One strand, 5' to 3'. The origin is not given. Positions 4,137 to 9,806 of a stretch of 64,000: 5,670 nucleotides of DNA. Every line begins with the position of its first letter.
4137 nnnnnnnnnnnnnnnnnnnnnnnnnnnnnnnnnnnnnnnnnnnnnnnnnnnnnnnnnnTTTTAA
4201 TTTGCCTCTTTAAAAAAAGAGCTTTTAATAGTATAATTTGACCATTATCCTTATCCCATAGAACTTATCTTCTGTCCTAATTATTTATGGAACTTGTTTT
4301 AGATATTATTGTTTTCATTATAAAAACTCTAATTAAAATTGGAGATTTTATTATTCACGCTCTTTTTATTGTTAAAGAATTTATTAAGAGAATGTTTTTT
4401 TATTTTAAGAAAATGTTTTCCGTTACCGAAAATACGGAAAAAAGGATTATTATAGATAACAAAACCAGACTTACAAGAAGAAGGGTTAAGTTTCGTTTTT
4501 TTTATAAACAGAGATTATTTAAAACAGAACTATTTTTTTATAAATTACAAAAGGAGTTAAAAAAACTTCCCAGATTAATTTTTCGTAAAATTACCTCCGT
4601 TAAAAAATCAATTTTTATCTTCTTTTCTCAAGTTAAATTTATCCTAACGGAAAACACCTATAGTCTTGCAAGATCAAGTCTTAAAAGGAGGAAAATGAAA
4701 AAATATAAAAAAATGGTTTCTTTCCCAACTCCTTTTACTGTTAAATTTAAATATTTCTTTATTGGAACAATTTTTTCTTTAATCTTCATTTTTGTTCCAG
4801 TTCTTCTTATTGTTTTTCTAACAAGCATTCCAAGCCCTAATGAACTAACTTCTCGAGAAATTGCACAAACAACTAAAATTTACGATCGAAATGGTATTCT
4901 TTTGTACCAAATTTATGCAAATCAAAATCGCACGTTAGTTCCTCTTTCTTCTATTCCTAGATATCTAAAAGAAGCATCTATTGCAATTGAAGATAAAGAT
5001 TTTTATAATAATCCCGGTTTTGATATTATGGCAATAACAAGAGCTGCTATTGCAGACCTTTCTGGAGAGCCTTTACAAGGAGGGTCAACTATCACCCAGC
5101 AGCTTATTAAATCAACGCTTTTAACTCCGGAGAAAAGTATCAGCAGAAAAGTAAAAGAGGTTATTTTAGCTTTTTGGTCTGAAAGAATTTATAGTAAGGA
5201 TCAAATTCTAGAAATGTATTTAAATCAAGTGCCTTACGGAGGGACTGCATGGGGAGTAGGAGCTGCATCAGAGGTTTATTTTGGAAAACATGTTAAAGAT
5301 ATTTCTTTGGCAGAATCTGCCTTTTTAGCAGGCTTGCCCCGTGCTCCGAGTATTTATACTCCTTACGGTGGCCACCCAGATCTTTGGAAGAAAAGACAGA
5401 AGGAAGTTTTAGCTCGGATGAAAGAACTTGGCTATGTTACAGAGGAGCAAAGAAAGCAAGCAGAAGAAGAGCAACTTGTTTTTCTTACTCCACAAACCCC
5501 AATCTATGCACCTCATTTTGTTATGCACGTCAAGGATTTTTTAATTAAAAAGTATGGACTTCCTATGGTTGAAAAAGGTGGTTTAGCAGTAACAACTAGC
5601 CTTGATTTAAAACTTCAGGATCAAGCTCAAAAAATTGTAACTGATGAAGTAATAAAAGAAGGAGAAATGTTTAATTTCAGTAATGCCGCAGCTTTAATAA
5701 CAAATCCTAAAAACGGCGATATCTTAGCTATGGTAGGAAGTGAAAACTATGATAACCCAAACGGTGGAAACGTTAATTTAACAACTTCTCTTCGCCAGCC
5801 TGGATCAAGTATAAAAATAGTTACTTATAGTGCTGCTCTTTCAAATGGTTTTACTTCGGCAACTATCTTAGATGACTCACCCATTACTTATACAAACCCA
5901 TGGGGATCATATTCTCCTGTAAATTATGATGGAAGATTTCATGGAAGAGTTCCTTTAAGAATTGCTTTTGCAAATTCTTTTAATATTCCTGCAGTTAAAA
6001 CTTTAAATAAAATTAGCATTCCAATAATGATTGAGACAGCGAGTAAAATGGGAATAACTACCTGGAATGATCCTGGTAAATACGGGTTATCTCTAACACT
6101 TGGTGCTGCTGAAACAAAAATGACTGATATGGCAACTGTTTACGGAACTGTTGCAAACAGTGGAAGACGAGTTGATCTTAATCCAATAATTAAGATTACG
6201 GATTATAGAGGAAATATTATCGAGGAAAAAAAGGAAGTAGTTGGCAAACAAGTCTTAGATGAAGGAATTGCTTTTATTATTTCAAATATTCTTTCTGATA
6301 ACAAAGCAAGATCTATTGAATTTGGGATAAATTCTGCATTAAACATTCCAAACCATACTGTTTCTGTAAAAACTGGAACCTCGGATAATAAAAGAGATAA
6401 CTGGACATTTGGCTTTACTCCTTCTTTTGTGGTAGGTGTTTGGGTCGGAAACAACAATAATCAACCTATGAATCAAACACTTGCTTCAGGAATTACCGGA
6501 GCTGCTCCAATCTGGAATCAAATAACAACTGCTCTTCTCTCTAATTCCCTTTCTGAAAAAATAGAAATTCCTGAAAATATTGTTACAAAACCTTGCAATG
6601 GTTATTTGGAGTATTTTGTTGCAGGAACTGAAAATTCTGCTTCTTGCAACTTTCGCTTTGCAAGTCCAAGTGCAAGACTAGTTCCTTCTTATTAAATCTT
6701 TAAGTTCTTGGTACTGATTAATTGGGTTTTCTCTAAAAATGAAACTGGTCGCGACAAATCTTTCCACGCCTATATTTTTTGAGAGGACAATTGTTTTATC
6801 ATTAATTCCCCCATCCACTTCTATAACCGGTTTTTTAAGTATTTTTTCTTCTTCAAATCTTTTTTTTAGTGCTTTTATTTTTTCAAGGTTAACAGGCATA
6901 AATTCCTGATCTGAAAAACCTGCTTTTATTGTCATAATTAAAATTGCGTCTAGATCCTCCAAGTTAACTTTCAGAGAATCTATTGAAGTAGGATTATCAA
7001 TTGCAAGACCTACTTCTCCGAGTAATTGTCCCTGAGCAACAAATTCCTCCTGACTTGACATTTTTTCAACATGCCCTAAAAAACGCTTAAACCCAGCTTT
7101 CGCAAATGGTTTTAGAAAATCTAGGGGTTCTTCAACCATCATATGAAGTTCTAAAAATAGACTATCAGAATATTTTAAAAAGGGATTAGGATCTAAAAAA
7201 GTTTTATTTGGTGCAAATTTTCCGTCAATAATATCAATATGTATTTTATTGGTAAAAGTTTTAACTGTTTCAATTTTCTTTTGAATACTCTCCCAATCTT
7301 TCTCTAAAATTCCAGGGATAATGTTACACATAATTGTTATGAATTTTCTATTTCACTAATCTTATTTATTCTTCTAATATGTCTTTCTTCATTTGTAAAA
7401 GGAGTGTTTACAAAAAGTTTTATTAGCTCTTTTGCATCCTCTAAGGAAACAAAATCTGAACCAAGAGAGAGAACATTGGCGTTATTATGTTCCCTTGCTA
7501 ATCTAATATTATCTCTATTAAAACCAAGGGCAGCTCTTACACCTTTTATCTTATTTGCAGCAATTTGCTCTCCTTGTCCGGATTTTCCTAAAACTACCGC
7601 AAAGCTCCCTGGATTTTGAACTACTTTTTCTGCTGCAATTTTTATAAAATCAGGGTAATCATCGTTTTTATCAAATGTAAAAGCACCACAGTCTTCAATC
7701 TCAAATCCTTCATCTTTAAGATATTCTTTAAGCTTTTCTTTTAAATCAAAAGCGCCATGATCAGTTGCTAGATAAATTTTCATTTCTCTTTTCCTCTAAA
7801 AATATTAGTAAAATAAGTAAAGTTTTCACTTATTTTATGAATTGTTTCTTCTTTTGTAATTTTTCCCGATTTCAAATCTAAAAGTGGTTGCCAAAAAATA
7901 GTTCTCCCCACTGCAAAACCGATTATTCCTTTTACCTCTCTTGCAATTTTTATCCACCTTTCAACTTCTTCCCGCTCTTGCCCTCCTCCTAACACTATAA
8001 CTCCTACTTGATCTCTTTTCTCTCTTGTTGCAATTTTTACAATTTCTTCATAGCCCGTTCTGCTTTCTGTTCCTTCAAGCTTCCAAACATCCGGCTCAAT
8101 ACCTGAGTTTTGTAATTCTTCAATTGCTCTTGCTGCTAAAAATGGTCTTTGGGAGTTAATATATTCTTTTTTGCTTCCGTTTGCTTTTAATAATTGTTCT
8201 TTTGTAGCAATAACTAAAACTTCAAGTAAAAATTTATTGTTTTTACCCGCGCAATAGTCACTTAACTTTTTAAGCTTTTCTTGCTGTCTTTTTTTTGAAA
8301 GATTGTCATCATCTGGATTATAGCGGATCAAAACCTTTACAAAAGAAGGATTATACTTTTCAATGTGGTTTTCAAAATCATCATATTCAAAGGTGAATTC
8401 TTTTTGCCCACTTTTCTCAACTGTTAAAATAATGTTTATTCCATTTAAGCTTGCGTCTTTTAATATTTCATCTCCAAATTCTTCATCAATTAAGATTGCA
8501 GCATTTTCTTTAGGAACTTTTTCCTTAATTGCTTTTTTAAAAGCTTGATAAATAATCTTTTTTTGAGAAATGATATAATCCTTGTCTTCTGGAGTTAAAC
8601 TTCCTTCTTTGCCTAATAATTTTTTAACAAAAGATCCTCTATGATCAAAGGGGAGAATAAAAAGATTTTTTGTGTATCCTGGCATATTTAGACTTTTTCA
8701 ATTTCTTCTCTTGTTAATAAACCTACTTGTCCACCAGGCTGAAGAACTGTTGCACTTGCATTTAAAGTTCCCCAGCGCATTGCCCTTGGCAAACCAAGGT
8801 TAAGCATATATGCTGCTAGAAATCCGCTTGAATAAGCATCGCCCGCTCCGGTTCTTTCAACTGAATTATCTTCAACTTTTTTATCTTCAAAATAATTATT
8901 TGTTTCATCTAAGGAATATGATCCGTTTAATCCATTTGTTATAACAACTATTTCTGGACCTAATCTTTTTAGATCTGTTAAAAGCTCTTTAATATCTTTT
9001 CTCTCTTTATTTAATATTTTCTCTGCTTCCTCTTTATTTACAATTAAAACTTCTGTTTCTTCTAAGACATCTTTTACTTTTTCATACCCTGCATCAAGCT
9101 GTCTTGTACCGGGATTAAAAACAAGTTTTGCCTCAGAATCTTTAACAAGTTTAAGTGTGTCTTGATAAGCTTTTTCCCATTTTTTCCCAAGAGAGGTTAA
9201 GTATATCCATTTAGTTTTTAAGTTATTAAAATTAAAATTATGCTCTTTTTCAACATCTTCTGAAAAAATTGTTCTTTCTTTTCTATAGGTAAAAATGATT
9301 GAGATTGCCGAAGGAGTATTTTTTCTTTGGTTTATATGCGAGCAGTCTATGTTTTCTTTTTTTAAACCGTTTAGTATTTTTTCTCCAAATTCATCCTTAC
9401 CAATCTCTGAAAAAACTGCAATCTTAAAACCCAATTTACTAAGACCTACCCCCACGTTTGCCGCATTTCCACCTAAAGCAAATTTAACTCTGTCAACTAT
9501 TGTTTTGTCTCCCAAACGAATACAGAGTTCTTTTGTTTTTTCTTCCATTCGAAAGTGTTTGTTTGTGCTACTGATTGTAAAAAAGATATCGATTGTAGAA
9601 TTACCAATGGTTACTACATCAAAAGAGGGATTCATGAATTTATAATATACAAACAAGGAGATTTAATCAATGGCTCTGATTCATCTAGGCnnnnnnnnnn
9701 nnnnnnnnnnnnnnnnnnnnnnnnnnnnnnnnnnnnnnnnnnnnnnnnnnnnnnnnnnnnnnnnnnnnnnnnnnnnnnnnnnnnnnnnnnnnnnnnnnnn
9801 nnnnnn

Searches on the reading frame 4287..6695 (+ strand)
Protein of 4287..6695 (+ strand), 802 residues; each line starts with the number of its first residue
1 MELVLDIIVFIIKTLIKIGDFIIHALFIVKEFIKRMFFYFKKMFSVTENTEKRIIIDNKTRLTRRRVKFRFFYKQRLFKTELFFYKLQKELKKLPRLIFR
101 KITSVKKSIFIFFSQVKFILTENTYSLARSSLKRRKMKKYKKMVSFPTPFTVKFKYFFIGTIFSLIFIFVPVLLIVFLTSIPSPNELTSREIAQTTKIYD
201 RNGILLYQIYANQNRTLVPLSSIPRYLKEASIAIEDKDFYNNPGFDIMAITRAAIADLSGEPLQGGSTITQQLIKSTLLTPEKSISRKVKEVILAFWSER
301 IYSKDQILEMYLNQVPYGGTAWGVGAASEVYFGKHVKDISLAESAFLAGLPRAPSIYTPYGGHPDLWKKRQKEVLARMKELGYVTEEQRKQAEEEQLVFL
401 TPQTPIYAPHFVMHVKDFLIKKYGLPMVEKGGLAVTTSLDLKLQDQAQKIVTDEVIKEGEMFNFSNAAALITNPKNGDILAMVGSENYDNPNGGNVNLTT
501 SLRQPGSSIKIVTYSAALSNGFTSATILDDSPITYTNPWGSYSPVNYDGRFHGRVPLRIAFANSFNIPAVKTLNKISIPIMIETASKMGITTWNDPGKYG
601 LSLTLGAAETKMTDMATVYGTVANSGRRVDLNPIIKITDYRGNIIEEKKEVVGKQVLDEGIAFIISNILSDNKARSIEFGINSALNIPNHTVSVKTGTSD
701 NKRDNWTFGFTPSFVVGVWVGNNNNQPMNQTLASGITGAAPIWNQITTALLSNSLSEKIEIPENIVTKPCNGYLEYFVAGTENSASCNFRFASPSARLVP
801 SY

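Call 24: search_protein_families(library=pfam, proteins=[window:4287-6695:+], max_evalue=0.0001)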
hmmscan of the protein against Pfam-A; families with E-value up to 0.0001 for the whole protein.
window:4287-6695:+ (802 aa): 2 families
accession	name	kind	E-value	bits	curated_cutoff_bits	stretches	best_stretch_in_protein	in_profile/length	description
PF00912.28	Transgly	-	6.8e-61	205.2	27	1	205-379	4-178/178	Transglycosylase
PF00905.27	Transpeptidase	-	8.6e-23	81.4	22.1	1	468-746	2-297/299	Penicillin binding protein transpeptidase domain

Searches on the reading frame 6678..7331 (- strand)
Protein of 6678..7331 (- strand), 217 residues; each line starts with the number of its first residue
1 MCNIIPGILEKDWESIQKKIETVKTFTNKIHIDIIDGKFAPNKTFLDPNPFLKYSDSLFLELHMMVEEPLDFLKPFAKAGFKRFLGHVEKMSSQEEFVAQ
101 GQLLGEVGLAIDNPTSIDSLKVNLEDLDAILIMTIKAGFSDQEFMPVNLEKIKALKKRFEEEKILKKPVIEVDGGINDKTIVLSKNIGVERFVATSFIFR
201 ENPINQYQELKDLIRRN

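Call 24: search_protein_families(library=pfam, proteins=[window:6678-7331:-], max_evalue=0.0001)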
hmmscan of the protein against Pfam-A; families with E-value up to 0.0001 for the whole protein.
window:6678-7331:- (217 aa): 1 family
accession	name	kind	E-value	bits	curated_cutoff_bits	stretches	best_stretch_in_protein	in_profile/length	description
PF00834.25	Ribul_P_3_epim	-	2.7e-36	125.3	21.1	1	4-199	2-198/198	Ribulose-phosphate 3 epimerase family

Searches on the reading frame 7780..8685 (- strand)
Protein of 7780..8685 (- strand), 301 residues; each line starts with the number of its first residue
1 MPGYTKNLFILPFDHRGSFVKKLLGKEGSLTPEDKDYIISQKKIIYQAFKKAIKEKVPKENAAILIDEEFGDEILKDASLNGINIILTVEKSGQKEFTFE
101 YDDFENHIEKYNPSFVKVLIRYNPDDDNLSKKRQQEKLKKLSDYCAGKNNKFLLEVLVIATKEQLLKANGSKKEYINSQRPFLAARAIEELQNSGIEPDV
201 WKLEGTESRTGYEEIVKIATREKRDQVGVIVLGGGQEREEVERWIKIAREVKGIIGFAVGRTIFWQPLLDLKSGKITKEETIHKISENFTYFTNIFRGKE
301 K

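Call 24: search_protein_families(library=pfam, proteins=[window:7780-8685:-], max_evalue=0.0001)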
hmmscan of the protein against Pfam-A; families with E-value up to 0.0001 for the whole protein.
window:7780-8685:- (301 aa): 2 families
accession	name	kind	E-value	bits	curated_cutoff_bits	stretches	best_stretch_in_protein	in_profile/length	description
PF09863.15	DUF2090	-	1.2e-39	136.7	27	1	6-297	35-307/310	Uncharacterized protein conserved in bacteria (DUF2090)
PF01791.15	DeoC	-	1e-06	29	23.8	1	10-264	3-227/229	DeoC/LacD family aldolase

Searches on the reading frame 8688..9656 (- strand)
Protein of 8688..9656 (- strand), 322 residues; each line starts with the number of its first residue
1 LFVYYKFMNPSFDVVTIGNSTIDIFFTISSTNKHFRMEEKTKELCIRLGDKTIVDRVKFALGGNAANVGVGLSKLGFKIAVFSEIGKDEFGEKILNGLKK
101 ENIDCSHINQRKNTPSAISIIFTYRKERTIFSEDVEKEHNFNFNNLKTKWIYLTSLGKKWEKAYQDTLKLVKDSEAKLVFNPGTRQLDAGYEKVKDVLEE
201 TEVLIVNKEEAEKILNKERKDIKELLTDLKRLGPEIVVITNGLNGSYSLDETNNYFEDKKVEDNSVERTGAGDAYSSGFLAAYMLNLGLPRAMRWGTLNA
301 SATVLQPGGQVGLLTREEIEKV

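Call 24: search_protein_families(library=pfam, proteins=[window:8688-9656:-], max_evalue=0.0001)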
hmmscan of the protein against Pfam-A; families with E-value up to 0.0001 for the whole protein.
window:8688-9656:- (322 aa): 2 families
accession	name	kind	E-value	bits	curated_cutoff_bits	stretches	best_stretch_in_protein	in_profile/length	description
PF00294.29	PfkB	-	2.1e-40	139.4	25.8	1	44-313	21-299/302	pfkB family carbohydrate kinase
PF08543.17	Phos_pyr_kin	-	7e-06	26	27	1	191-296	109-224/246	Phosphomethylpyrimidine kinase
